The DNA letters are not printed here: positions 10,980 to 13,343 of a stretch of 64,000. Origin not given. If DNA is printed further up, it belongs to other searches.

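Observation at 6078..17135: Compact alpha-glucan operon pairing a GWD-like and a PWD-like dikinase with two TIM-barrel proteins: candidate bacterial reversible glucan-phosphorylation system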

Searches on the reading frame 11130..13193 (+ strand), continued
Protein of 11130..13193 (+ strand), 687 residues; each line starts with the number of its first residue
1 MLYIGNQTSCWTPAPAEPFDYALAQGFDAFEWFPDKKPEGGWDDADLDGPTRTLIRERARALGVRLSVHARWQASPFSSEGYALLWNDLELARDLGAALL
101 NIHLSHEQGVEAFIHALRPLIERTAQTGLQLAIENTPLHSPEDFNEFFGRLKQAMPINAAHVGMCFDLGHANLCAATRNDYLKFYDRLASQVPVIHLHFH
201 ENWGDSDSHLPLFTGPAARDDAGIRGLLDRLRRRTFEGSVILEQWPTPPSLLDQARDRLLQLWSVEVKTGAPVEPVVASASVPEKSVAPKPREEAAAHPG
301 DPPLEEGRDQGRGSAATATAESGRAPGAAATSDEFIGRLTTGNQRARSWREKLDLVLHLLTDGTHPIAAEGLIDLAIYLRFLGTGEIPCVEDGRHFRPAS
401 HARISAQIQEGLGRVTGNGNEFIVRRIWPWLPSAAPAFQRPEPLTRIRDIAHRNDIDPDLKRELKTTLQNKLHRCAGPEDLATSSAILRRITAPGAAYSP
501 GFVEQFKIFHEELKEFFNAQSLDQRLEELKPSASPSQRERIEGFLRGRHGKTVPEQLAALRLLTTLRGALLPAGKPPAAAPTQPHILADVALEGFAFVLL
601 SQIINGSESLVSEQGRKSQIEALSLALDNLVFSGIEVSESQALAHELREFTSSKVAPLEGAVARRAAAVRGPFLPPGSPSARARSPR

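Call 14: find_related_loci(query=A1, collection=genome_contigs, flank=10000)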
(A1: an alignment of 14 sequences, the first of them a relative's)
Query A1 (1154 aa) in genome_contigs; peptide patterns used: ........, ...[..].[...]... (x = any residue, [..] = any of these).
398 stretches matched a pattern; 293 encode a relative of the query (tblastn E <= 1e-3); the best 80 are kept; 80 distinct loci.
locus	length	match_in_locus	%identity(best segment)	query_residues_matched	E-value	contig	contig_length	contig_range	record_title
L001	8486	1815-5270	59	1-1150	0e+0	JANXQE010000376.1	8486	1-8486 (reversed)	MAG: Limisphaerales bacterium isolate GL140_4_concoct_305_sub GL140_4_k141_2691788, whole genome shotgun sequence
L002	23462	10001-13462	57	1-1134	0e+0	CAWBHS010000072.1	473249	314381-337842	MAG: uncultured Verrucomicrobiae bacterium isolate MFD05684.bin.2.284 genome assembly, contig: contig_53115, whole genom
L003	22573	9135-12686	55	1-1152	0e+0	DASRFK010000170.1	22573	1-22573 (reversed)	MAG TPA_asm: Verrucomicrobiia bacterium isolate SMAG_U10030 k141_1886046, whole genome shotgun sequence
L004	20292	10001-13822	56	1-1148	0e+0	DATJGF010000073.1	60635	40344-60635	MAG TPA_asm: Candidatus Limnocylindrales bacterium isolate SMAG_U15479 k141_12145792, whole genome shotgun sequence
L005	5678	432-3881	54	3-1149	0e+0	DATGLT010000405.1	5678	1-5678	MAG TPA_asm: Verrucomicrobiia bacterium isolate SMAG_U9893 k141_435452, whole genome shotgun sequence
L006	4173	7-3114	58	161-1150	0e+0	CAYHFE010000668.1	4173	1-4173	MAG TPA_asm: uncultured Verrucomicrobiota bacterium isolate ERP119702_co1_132 genome assembly, contig: NODE_34138_length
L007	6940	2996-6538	52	1-1148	0e+0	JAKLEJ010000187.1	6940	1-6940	MAG: Verrucomicrobia bacterium isolate RA.bin130 RA.bin130_187, whole genome shotgun sequence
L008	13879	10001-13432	50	4-1147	0e+0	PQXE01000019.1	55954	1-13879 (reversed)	MAG: Deltaproteobacteria bacterium isolate E20SeepSRB2 NODE_19_length_55954_cov_10.3333, whole genome shotgun sequence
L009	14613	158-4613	49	4-1152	0e+0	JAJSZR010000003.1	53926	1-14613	MAG: Deltaproteobacteria bacterium isolate NA091R45FWG174 FWG174_SeepSRB2_contig003_0053926bp, whole genome shotgun sequ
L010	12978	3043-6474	49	4-1148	0e+0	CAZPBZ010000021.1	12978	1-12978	MAG TPA_asm: uncultured Thermodesulfobacteriaceae bacterium isolate binchicken_co94_413 genome assembly, contig: NODE_66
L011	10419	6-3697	49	4-1148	0e+0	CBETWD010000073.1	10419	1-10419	MAG TPA_asm: uncultured bacterium isolate SRR15668623_binner23_Refined_26 genome assembly, contig: ERZ26872896.1425, who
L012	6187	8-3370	49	27-1148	0e+0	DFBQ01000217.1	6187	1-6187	MAG TPA_asm: Deltaproteobacteria bacterium UBA3076 UBA3076_contig_10040, whole genome shotgun sequence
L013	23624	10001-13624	45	5-1148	0e+0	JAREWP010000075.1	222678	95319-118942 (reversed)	MAG: Candidatus Magnetocorallium paracelense isolate XS-1 k255_32309, whole genome shotgun sequence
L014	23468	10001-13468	50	1-1149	0e+0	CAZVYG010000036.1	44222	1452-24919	MAG TPA_asm: uncultured Verrucomicrobiota bacterium isolate binchicken_co107_410 genome assembly, contig: NODE_2139_leng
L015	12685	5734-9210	50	1-1151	0e+0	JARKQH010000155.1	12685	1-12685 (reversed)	MAG: Verrucomicrobiota bacterium isolate Reactor_maxbin.083 k141_972331, whole genome shotgun sequence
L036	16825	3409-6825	47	4-1146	0e+0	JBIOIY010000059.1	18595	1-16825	MAG: Thermodesulfovibrionales bacterium isolate GcC11-22 k141_58575_length_18595_cov_106.7473, whole genome shotgun sequ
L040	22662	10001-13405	46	4-1148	0e+0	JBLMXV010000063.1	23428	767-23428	MAG: Chloroflexota bacterium isolate MAG246 PRJNA957066_bin28_renamed_62, whole genome shotgun sequence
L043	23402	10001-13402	45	4-1147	0e+0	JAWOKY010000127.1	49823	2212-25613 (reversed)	MAG: Thermodesulfovibrionales bacterium isolate bin_2_1 c_000001795465, whole genome shotgun sequence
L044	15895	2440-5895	42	3-1147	0e+0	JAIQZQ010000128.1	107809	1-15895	MAG: Candidatus Anammoxibacter sp. isolate OFTM214 OFTM214_127, whole genome shotgun sequence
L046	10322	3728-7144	45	4-1147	0e+0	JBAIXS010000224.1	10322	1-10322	MAG: Candidatus Sulfobium mesophilum isolate bin_230 c_000027216039, whole genome shotgun sequence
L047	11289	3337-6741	45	4-1147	0e+0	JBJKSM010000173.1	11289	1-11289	MAG: Thermodesulfovibrionales bacterium isolate Bin_82 S1Ck127_2477600_flag_0_multi_7.4898_len_11289, whole genome shotg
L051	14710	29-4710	43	4-1150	0e+0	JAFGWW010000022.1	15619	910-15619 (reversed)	MAG: Planctomycetota bacterium isolate ZodW_Metabat.298 k87_1001869, whole genome shotgun sequence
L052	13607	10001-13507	43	4-1148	0e+0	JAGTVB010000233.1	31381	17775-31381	MAG: Gammaproteobacteria bacterium isolate SH-MAG129 SH-MAG129_contig_000233, whole genome shotgun sequence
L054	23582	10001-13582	42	4-1148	0e+0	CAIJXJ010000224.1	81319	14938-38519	MAG: uncultured Methylobacillus sp. isolate A14_bin-1995 genome assembly, contig: bin-1995:224/315, whole genome shotgun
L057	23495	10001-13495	45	3-1151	0e+0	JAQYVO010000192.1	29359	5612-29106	MAG: Chromatiales bacterium isolate SG_15_bin51 SG15_bin51_k141_5164611, whole genome shotgun sequence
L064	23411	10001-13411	42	4-1149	0e+0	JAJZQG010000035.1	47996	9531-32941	MAG: Myxococcales bacterium isolate SKS1.bin3 NODE_1224_length_47996_cov_1.908876, whole genome shotgun sequence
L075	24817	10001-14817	47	4-1149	0e+0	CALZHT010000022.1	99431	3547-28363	MAG: uncultured Desulfobulbaceae bacterium isolate FO_M_Desulfobacterota_18 genome assembly, contig: scaffold_622, whole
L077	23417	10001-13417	46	4-1146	0e+0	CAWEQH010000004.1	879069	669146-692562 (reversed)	MAG: uncultured Nitrospiraceae bacterium isolate MFD01872.bin.1.109 genome assembly, contig: contig_133682, whole genome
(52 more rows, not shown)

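Call 45: search_solved_structures(query=P0004, max_evalue=0.01, show_alignments=1)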
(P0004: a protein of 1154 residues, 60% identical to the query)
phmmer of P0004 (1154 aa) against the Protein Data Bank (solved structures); distinct sequences matched with E-value up to 0.01: 11.
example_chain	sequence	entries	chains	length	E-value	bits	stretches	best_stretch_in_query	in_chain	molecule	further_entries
8a8e_A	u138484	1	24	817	1.1e-23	86.3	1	875-1146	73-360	Phosphoenolpyruvate synthase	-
5hv6_A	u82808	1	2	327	5.9e-23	83.8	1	864-1144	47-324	Phosphoenolpyruvate synthase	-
5fbs_A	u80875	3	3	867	6.2e-23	83.7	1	865-1145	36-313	Phosphoenolpyruvate synthase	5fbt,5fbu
5hv1_A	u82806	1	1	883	6.6e-23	83.7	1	865-1145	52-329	Phosphoenolpyruvate synthase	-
5hv2_A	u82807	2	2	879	6.8e-23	83.6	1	865-1145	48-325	Phosphoenolpyruvate synthase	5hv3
9dae_A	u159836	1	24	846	4.3e-18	67.7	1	934-1145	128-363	Phosphoenolpyruvate synthase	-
9goj_A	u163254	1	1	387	7.1e-11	43.8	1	938-1147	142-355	Phosphoenolpyruvate synthase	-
2ols_A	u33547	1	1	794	2.1e-09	38.9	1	906-1146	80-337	Phosphoenolpyruvate synthase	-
9ha9_A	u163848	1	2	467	5.2e-05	24.4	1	503-682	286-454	Alpha-glucan water dikinase, chloroplastic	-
9qvi_A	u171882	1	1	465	5.6e-05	24.3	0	503-681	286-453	Alpha-glucan water dikinase, chloroplastic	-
3wqo_A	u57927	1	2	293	6.4e-05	24.1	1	117-215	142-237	Uncharacterized protein MJ1311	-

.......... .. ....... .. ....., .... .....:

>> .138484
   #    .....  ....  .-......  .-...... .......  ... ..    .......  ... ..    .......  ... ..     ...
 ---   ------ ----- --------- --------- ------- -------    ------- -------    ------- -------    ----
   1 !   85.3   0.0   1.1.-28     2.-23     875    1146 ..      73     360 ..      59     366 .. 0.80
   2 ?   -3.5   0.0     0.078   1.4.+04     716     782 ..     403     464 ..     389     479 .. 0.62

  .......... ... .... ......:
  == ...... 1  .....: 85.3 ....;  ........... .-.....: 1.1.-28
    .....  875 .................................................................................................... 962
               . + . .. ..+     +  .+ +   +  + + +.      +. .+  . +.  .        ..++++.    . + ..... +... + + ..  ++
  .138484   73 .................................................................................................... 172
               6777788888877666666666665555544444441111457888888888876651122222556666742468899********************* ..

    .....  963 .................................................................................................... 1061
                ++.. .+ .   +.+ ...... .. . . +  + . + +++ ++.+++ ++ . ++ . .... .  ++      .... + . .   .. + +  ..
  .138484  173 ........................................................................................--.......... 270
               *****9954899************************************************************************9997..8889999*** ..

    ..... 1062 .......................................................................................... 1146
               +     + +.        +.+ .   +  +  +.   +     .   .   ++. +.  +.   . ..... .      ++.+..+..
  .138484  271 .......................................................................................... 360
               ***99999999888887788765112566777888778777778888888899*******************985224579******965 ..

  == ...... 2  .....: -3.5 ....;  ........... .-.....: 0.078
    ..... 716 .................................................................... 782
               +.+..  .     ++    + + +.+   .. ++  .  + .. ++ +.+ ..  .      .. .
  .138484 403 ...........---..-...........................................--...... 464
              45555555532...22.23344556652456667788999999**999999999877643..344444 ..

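Call 60: search_protein_families(library=pfam, proteins=[L036:6849-9188:+, L077:13432-15780:+, L043:9977-14446:+, L047:3277-7785:+], max_evalue=0.001)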
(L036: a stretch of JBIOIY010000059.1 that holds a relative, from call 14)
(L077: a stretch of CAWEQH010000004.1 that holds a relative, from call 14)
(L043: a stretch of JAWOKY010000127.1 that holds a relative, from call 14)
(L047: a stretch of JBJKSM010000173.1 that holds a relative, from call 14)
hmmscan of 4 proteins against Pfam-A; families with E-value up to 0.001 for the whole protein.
L036:6849-9188:+ (779 aa): 2 families
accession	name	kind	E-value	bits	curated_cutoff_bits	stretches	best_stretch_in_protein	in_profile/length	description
PF14701.12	hDGE_amylase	-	5.2e-23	82.3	27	1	358-458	14-115/439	Glycogen debranching enzyme, glucanotransferase domain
PF00128.31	Alpha-amylase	-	2.1e-09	37.6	22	1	376-526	29-193/446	Alpha amylase, catalytic domain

L077:13432-15780:+ (782 aa): 2 families
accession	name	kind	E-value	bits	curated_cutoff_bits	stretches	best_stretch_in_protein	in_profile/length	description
PF14701.12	hDGE_amylase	-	4.7e-22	79.1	27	1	354-461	7-115/439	Glycogen debranching enzyme, glucanotransferase domain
PF00128.31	Alpha-amylase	-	1.9e-09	37.7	22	1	379-529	29-193/446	Alpha amylase, catalytic domain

L043:9977-14446:+ (1489 aa): 3 families
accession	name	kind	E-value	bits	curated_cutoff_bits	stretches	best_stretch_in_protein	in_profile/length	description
PF01326.24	PPDK_N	-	7.2e-36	124.5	27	1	909-1150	69-319/328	Pyruvate phosphate dikinase, AMP/ATP-binding domain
PF22973.2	GWD1_pHisD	-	5.1e-26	91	27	1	694-804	1-112/115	Alpha-glucan water dikinase, phosphohistidine-like domain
PF01261.30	AP_endonuc_2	-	2.2e-25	90.2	31.1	1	24-259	1-242/249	Xylose isomerase-like TIM barrel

L047:3277-7785:+ (1502 aa): 3 families
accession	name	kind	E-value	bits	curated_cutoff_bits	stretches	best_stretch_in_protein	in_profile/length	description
PF01326.24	PPDK_N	-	4.1e-34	118.8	27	1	928-1161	75-317/328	Pyruvate phosphate dikinase, AMP/ATP-binding domain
PF01261.30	AP_endonuc_2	-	8.4e-27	94.9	31.1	1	36-276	1-247/249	Xylose isomerase-like TIM barrel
PF22973.2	GWD1_pHisD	-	1.1e-25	89.9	27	1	709-817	1-112/115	Alpha-glucan water dikinase, phosphohistidine-like domain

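Call 93: search_protein_families(library=pfam, proteins=[L040:16060-17001:+, L075:2924-4516:-, L044:8928-10568:+, L054:2467-4704:-, L057:15094-17193:+, L077:1721-2467:+, L043:436-1866:+, L064:13982-15472:-, L043:21009-23402:+, L052:3608-5326:+], max_evalue=0.0001)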
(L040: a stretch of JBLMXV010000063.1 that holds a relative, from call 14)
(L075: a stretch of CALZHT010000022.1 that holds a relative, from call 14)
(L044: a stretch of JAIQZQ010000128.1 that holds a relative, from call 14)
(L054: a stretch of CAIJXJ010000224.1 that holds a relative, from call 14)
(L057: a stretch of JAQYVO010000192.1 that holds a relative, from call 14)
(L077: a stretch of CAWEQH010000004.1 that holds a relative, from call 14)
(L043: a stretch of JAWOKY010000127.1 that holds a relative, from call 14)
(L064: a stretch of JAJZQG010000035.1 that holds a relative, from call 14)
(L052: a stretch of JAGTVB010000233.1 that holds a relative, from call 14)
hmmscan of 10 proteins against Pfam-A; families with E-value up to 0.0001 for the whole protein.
L040:16060-17001:+ (313 aa): 1 family
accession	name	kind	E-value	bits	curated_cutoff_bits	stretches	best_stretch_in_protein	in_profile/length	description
PF16258.11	DUF4912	-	1.6e-24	86.9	29.4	1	76-195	1-117/118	Domain of unknown function (DUF4912)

L075:2924-4516:- (530 aa): 2 families
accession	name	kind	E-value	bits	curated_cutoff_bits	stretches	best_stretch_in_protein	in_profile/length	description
PF03065.20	Glyco_hydro_57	-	2e-37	129.5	21.2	1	7-396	1-286/291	Glycosyl hydrolase family 57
PF09210.16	BE_C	-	6.5e-35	120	25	1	425-525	1-101/101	1,4-alpha-glucan branching enzyme, C-terminal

L044:8928-10568:+ (546 aa): 3 families
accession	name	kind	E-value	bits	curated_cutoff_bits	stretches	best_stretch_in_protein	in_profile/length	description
PF00072.30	Response_reg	-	2.8e-20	73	30.2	1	427-536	1-108/111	Response regulator receiver domain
PF02518.31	HATPase_c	-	5.1e-19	69.2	26.4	1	274-403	2-109/111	Histidine kinase-, DNA gyrase B-, and HSP90-like ATPase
PF00512.31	HisKA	-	2.9e-12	46.9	26.9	1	167-230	2-64/66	His Kinase A (phospho-acceptor) domain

L054:2467-4704:- (745 aa): 4 families
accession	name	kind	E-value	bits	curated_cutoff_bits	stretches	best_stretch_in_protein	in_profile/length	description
PF02922.24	CBM_48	-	1.5e-26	93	22.4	1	132-208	8-83/83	Carbohydrate-binding module 48 (Isoamylase N-terminal domain)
PF02806.24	Alpha-amylase_C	-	6.7e-26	90.9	21.2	1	630-727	1-93/95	Alpha amylase, C-terminal all-beta domain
PF22019.2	GlgB_N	-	5.2e-21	75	27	1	14-99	4-94/94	alpha-1,4-glucan branching enzyme GlgB, N-terminal domain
PF00128.31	Alpha-amylase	-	1.4e-17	64.6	22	2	277-347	25-94/446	Alpha amylase, catalytic domain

L057:15094-17193:+ (699 aa): 3 families
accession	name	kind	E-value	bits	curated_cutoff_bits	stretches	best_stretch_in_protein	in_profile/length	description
PF00128.31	Alpha-amylase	-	1.1e-20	74.7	22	1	175-278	11-94/446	Alpha amylase, catalytic domain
PF02922.24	CBM_48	-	6.1e-11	42.9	22.4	1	14-107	1-83/83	Carbohydrate-binding module 48 (Isoamylase N-terminal domain)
PF21156.3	ISOA1-3_C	-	1.2e-06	29.1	27.3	1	600-665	1-63/106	Isoamylase 1-3, C-terminal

L077:1721-2467:+ (248 aa): 2 families
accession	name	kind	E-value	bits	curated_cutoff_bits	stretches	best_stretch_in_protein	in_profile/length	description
PF00005.33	ABC_tran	-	1.1e-36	126.9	25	1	18-166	2-137/137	ABC transporter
PF13304.12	AAA_21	-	1.1e-07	32.7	27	0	135-194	235-295/304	AAA domain, putative AbiEii toxin, Type IV TA system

L043:436-1866:+ (476 aa): 2 families
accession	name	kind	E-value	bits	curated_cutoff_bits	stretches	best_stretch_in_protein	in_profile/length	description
PF04055.27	Radical_SAM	-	2.5e-17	64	29.5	1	202-360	6-166/166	Radical SAM superfamily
PF02310.24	B12-binding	-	5.1e-15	55.8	32.1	1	18-137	12-121/121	B12 binding domain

L064:13982-15472:- (496 aa): 0 families

L043:21009-23402:+ (798 aa): 2 families
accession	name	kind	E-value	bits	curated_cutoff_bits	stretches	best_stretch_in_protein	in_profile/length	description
PF00343.26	Phosphorylase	-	7.8e-29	100.9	27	1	321-672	219-580/713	Carbohydrate phosphorylase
PF11897.13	DUF3417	-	3.5e-26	92.2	25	1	68-171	5-109/109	Protein of unknown function (DUF3417)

L052:3608-5326:+ (572 aa): 1 family
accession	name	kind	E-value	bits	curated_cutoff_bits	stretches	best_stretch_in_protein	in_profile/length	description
PF00342.24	PGI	-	2.5e-204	679.8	22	1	74-563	1-486/486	Phosphoglucose isomerase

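Call 96: search_protein_families(library=ncbifam, proteins=[P0004, L004:15100-16278:+], max_evalue=0.001)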
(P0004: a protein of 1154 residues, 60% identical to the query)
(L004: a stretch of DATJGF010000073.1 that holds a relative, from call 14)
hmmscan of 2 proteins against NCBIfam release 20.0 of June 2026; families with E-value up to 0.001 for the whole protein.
P0004 (1154 aa): 15 families
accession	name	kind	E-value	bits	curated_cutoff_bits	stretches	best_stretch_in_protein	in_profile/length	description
NF004877.0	PRK06241.1-2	subfamily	2e-35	122.4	866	1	837-1145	13-312/869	phosphoenolpyruvate synthase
NF041857.1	RIF_Ptrans_rph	equivalog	3.2e-35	121.7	999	1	837-1145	11-310/864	rifamycin-inactivating phosphotransferase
NF004881.0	PRK06241.2-2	equivalog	8.3e-35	120.3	883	1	840-1145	16-310/898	phosphoenolpyruvate synthase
NF004878.0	PRK06241.1-3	subfamily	1.1e-29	103.2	945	1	836-1145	12-311/891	phosphoenolpyruvate synthase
NF005057.0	PRK06464.1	equivalog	2.5e-29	101.9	598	1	853-1145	28-335/798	phosphoenolpyruvate synthase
TIGR01418.1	PEP_synth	equivalog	3.2e-28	98.5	739.75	1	843-1145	16-329/784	pyruvate, water dikinase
NF052632.1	undecylprod_RedH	equivalog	2.1e-27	95.4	1350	1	911-1144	64-292/880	undecylprodigiosin ligase RedH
NF000283.1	RPH_KJ151292.1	equivalog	4.7e-27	94.6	1700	1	861-1146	33-314/865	rifamycin-inactivating phosphotransferase Rph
NF004879.0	PRK06241.1-4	equivalog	1.4e-26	93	976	1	853-1146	26-313/868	phosphoenolpyruvate synthase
NF052631.1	prodigiosin_PigC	equivalog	5.2e-26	90.8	1300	1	905-1144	57-296/883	prodigiosin ligase PigC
NF004880.0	PRK06241.2-1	equivalog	1.2e-23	83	972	1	898-1056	62-223/837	phosphoenolpyruvate synthase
NF004882.0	PRK06241.2-3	equivalog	2.4e-16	59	850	1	930-1039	90-197/827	phosphoenolpyruvate synthase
NF004883.0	PRK06241.2-4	equivalog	1e-15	57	1063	1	861-1146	44-328/928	phosphoenolpyruvate synthase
NF041277.1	coba_remo_CbiR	equivalog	5.4e-08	32.6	105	1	112-243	122-233/249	cobamide remodeling phosphodiesterase CbiR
NF004508.0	PRK05849.1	equivalog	1.1e-05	23.7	501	1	925-984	47-107/789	hypothetical protein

L004:15100-16278:+ (392 aa): 0 families
